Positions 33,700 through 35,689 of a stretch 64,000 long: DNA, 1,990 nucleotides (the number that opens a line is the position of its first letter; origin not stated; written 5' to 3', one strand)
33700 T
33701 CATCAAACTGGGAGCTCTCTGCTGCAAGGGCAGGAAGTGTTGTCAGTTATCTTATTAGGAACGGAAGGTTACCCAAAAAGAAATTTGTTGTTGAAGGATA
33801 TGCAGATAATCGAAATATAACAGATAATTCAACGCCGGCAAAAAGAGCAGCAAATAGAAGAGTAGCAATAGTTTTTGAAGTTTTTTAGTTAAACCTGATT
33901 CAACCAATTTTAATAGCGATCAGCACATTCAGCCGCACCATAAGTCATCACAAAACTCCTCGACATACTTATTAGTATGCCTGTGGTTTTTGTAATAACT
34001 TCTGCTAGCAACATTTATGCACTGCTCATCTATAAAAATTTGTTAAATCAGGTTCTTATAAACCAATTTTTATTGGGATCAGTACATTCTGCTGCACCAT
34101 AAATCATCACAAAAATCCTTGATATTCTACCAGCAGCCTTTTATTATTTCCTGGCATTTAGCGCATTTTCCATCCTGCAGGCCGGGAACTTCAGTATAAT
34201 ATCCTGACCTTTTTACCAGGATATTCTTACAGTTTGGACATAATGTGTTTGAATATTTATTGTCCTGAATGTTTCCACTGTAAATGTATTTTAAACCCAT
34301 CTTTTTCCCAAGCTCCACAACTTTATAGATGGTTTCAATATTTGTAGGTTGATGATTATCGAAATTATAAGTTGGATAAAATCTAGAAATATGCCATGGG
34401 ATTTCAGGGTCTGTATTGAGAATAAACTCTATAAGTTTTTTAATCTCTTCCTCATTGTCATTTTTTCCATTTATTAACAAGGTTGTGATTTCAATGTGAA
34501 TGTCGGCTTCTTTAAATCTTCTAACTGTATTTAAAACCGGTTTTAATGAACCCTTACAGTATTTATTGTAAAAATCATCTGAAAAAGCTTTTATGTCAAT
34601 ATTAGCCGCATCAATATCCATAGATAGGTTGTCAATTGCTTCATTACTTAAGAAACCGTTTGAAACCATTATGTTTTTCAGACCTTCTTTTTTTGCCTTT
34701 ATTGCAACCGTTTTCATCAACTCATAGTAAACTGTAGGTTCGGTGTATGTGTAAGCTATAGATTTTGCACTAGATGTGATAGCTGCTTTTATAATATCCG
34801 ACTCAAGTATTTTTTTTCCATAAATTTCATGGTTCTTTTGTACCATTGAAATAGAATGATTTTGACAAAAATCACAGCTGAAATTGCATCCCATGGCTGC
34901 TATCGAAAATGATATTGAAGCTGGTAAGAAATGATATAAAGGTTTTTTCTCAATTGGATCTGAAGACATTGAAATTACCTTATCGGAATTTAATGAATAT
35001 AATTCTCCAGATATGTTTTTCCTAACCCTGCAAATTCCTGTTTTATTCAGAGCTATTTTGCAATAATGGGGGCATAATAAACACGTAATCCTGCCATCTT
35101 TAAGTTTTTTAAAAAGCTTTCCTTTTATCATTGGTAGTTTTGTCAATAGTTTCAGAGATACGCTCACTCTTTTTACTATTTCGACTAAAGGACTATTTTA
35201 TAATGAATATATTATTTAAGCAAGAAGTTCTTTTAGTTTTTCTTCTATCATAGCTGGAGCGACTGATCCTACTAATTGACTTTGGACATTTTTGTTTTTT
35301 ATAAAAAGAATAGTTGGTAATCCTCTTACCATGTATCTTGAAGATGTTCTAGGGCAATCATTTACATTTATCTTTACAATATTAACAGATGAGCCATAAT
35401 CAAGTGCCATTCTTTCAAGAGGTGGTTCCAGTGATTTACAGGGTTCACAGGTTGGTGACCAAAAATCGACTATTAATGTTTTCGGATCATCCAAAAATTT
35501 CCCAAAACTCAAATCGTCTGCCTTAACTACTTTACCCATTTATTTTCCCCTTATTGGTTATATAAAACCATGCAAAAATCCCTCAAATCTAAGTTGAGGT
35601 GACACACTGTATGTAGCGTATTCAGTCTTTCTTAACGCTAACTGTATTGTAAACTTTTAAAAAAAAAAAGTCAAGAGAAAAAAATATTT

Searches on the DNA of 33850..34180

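Call 11: search_rna_families(source=window, start=33850, end=34180, threshold=evalue, max_evalue=10)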
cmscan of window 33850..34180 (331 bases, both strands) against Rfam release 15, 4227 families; matches with E-value up to 10: 8.
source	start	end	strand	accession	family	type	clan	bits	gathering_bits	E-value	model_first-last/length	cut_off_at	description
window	34016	34088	+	RF04053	mir-95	Gene; miRNA;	-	22.5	67.5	0.046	1-79/79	no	mir-95 microRNA precursor family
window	33850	33930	-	RF04339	Plastid-psbJ-3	Cis-reg;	CL00152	18.2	61.7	0.97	1-89/125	3'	Plastid-psbJ-3 3UTR RNA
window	34046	34114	-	RF02307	TtnuCD33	Gene; snRNA; snoRNA; CD-box;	-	17.8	80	4.2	1-74/74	no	Tetrahymena snoRNA TtnuCD33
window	33899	33955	-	RF00088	SNORD30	Gene; snRNA; snoRNA; CD-box;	CL00052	17.4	40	5.4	1-70/70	no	Small nucleolar RNA SNORD30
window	33889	34058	+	RF03926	MIR1435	Gene; miRNA;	-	17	94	5.6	1-186/186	no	MIR1435 microRNA precursor family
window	34016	34088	-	RF04053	mir-95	Gene; miRNA;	-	16.8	67.5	1.5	1-79/79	no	mir-95 microRNA precursor family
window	33937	34006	-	RF03501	mir-3140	Gene; miRNA;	-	13.8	93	9.8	9-81/90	no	mir-3140 microRNA precursor family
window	33909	33955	-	RF00282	SNORD48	Gene; snRNA; snoRNA; CD-box;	-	11.7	36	5.4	1-63/63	no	Small nucleolar RNA SNORD48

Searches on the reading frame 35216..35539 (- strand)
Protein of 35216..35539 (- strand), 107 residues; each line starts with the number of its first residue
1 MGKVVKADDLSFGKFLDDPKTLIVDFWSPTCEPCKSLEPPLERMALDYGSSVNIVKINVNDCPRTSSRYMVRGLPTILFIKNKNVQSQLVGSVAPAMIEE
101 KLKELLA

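Call 17: find_encoding_contigs(protein=window:35216-35539:-, flank=3000, max_places=6)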
Protein window:35216-35539:- (107 aa): no gene with exactly this product is on record in the collection.
